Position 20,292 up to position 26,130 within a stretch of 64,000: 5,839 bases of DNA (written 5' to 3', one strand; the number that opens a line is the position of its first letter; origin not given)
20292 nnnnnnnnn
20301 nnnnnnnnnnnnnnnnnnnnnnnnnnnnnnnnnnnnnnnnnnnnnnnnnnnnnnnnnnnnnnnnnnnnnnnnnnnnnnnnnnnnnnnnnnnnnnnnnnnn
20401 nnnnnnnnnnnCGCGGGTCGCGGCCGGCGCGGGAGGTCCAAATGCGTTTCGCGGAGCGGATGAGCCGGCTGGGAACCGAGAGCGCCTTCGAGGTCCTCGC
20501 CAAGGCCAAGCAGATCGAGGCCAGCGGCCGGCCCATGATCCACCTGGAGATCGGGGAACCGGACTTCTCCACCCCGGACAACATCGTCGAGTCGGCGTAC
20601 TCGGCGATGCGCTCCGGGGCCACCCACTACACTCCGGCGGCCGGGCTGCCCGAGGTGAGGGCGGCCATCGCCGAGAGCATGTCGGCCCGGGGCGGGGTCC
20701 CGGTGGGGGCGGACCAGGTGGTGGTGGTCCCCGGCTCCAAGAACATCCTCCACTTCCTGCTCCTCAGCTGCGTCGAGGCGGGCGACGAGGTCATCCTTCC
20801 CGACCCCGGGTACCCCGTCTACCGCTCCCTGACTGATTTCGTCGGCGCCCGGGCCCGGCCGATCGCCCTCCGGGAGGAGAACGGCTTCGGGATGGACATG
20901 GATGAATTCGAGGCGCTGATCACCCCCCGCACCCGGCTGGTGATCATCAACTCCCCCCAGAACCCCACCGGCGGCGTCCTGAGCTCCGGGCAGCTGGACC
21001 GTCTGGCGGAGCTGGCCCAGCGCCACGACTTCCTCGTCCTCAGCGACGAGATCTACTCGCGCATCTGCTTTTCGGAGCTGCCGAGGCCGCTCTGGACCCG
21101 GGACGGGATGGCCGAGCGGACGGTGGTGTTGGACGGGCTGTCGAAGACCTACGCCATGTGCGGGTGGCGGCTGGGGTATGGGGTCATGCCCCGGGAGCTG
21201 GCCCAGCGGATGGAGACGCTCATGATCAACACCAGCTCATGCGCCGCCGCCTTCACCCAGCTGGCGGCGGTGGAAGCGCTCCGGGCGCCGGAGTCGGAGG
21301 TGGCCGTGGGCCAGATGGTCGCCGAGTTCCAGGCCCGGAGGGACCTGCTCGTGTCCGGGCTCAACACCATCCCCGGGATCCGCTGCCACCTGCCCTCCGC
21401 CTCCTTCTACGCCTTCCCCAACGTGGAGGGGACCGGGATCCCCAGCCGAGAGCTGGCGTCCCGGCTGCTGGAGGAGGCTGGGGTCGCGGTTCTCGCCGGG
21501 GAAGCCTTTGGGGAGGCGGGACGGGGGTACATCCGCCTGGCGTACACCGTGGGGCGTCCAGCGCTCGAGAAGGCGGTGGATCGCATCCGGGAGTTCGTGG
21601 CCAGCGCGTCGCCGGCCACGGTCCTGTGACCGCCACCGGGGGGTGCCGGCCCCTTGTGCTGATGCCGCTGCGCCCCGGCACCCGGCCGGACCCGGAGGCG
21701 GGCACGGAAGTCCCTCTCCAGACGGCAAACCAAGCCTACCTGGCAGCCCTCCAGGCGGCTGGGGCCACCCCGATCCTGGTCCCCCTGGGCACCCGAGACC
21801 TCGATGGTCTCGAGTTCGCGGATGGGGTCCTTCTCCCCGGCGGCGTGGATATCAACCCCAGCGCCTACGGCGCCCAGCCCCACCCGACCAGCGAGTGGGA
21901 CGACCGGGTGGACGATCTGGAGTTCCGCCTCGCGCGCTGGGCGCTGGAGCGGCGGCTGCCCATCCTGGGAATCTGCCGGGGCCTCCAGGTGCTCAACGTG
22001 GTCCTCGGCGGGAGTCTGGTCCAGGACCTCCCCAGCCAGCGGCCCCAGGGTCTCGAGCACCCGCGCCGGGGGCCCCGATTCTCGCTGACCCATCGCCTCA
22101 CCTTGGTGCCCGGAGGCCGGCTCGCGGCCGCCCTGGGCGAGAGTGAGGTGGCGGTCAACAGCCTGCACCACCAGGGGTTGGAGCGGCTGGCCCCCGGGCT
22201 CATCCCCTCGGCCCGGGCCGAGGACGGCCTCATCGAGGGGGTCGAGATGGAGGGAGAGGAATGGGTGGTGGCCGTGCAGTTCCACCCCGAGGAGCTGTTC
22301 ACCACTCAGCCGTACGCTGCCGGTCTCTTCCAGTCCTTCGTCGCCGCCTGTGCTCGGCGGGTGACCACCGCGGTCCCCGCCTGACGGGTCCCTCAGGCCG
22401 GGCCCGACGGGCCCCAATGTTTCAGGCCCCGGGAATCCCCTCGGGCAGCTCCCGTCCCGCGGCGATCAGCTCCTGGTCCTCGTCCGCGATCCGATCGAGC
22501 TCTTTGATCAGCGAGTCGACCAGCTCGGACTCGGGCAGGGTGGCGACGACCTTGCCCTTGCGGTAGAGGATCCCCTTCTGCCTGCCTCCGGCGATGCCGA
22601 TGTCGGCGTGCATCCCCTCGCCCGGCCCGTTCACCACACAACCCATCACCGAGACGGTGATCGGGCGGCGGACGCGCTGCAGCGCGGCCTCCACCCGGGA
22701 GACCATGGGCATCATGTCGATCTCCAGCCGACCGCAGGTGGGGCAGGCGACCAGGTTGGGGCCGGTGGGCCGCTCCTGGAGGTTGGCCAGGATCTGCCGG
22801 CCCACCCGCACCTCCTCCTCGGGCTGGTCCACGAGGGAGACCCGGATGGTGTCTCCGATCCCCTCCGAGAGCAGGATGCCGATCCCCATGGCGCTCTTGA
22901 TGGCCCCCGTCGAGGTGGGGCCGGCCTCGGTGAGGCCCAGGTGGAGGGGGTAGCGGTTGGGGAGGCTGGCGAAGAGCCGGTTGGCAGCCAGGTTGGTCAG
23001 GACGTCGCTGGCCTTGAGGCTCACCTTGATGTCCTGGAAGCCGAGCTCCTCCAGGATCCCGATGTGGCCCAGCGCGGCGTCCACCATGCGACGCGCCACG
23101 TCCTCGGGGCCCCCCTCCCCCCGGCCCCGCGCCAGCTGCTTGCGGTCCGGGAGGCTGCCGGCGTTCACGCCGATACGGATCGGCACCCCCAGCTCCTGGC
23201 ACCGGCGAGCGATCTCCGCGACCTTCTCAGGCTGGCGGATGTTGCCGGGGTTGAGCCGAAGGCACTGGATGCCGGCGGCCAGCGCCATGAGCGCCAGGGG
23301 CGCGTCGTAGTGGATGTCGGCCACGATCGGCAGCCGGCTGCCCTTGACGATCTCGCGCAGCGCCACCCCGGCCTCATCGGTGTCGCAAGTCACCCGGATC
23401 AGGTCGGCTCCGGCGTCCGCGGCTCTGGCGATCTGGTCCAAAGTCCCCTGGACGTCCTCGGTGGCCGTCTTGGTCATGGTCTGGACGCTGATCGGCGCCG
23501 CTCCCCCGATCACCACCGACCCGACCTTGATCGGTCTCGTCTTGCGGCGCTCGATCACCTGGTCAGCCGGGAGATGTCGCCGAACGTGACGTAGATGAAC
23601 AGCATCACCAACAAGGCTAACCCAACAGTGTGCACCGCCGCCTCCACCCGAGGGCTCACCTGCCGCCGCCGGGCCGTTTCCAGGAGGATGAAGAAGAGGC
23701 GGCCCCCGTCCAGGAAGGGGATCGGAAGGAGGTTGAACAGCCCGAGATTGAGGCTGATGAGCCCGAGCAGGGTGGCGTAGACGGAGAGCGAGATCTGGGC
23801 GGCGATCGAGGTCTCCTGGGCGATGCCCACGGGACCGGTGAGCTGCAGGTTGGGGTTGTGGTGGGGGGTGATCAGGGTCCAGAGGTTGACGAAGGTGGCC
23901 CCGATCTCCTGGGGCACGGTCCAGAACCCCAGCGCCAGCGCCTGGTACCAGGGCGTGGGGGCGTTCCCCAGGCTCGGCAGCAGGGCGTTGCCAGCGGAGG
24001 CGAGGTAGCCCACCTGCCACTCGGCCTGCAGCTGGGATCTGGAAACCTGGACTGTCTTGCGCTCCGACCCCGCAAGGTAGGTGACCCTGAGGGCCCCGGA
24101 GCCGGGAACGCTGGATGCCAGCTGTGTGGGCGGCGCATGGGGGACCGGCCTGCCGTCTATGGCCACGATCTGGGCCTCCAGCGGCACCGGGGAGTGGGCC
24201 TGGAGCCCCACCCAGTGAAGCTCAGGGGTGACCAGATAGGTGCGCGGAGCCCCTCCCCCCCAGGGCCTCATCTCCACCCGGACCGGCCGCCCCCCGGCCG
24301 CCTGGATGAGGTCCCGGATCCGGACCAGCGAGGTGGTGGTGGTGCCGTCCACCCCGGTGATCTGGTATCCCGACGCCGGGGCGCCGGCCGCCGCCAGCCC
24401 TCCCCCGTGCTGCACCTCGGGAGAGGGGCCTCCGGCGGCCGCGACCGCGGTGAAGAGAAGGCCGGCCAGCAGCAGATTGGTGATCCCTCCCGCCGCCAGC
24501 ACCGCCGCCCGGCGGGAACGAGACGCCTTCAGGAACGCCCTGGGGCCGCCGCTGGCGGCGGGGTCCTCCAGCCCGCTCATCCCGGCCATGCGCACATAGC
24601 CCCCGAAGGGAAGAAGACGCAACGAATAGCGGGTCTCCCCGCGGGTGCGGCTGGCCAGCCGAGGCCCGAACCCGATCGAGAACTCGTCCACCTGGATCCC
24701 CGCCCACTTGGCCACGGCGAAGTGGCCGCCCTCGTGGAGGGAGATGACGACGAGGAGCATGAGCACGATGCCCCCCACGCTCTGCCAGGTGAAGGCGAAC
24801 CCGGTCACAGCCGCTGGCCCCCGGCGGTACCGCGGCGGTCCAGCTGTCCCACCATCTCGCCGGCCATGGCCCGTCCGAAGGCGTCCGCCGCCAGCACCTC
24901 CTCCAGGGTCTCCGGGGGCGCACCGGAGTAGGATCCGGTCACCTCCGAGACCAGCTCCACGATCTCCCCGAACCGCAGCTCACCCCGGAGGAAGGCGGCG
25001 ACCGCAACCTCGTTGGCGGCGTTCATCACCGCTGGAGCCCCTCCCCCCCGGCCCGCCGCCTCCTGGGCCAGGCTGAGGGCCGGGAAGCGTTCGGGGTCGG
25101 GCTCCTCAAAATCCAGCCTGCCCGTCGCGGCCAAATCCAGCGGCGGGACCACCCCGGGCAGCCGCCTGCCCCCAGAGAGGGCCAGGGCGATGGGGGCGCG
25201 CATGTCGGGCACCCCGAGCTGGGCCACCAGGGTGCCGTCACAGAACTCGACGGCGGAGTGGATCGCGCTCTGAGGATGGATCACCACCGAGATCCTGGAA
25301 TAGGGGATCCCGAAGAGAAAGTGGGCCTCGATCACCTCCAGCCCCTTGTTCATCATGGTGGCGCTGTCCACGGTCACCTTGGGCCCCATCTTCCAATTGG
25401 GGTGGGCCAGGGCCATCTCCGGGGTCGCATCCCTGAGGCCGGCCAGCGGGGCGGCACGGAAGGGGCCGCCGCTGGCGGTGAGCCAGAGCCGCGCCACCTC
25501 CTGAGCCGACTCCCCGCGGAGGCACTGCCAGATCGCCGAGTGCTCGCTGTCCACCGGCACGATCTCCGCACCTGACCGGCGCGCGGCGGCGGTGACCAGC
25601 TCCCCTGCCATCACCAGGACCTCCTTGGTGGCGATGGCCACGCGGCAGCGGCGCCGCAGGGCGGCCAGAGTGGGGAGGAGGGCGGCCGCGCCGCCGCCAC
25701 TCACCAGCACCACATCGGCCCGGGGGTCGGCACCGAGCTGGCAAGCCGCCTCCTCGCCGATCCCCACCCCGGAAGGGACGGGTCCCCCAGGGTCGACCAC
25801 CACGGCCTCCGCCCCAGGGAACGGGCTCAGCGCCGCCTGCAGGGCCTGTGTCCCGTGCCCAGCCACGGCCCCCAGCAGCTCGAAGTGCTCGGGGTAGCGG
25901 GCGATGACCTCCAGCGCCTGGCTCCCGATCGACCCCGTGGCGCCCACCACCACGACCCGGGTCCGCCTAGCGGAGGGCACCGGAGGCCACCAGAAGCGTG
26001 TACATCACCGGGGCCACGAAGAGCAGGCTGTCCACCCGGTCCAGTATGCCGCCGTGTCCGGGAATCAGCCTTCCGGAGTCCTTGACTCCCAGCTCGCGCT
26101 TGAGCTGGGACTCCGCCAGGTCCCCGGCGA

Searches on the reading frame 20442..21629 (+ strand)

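Call 64: search_protein_families(library=pfam, proteins=[window:20442-21629:+], max_evalue=0.001)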
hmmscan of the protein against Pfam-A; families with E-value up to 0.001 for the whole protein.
window:20442-21629:+ (395 aa): 4 families
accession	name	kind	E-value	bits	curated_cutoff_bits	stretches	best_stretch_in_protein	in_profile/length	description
PF00155.27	Aminotran_1_2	-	5.6e-65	220.3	19.7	1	31-382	2-361/361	Aminotransferase class I and II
PF00266.25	Aminotran_5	-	3.8e-06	26.6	21.5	1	103-202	74-175/371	Aminotransferase class-V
PF01053.26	Cys_Met_Meta_PP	-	0.00014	21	27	1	95-204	72-175/381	Cys/Met metabolism PLP-dependent enzyme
PF01041.23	DegT_DnrJ_EryC1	-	0.00016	21.5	19.8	1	97-202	47-145/360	DegT/DnrJ/EryC1/StrS aminotransferase family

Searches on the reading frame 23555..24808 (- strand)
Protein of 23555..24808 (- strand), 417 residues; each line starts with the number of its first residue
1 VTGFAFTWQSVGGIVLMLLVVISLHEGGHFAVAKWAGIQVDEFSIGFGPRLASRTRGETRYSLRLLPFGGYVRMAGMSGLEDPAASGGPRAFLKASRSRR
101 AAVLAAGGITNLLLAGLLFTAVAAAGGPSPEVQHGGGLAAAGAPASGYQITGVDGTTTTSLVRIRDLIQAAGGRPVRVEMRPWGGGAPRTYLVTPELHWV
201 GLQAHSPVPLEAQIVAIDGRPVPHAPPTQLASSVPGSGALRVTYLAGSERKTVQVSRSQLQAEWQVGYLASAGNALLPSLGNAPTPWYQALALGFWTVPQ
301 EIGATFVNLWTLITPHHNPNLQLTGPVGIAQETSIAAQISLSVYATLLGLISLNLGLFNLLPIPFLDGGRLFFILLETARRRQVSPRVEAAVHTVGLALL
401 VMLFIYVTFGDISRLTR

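Call 64: search_protein_families(library=pfam, proteins=[window:23555-24808:-], max_evalue=0.001)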
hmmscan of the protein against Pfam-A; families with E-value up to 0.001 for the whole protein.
window:23555-24808:- (417 aa): 2 families
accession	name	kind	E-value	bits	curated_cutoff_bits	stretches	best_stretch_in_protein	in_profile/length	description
PF02163.28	Peptidase_M50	-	1.8e-57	194.7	27.2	1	15-403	3-221/221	Peptidase family M50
PF17820.7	PDZ_6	-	0.0007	19.7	27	0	149-179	21-51/54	PDZ domain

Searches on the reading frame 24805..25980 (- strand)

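Call 64: search_protein_families(library=pfam, proteins=[window:24805-25980:-], max_evalue=0.001)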
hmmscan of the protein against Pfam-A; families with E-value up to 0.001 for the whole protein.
window:24805-25980:- (391 aa): 3 families
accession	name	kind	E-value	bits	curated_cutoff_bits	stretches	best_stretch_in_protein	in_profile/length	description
PF08436.17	DXP_redisom_C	-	1.7e-39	134.3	26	1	140-223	1-84/84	1-deoxy-D-xylulose 5-phosphate reductoisomerase C-terminal domain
PF13288.12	DXPR_C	-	6e-36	123.7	27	1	255-371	1-114/115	DXP reductoisomerase C-terminal domain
PF02670.22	DXP_reductoisom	-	7.5e-21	75.6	21.7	1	9-126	1-129/129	1-deoxy-D-xylulose 5-phosphate reductoisomerase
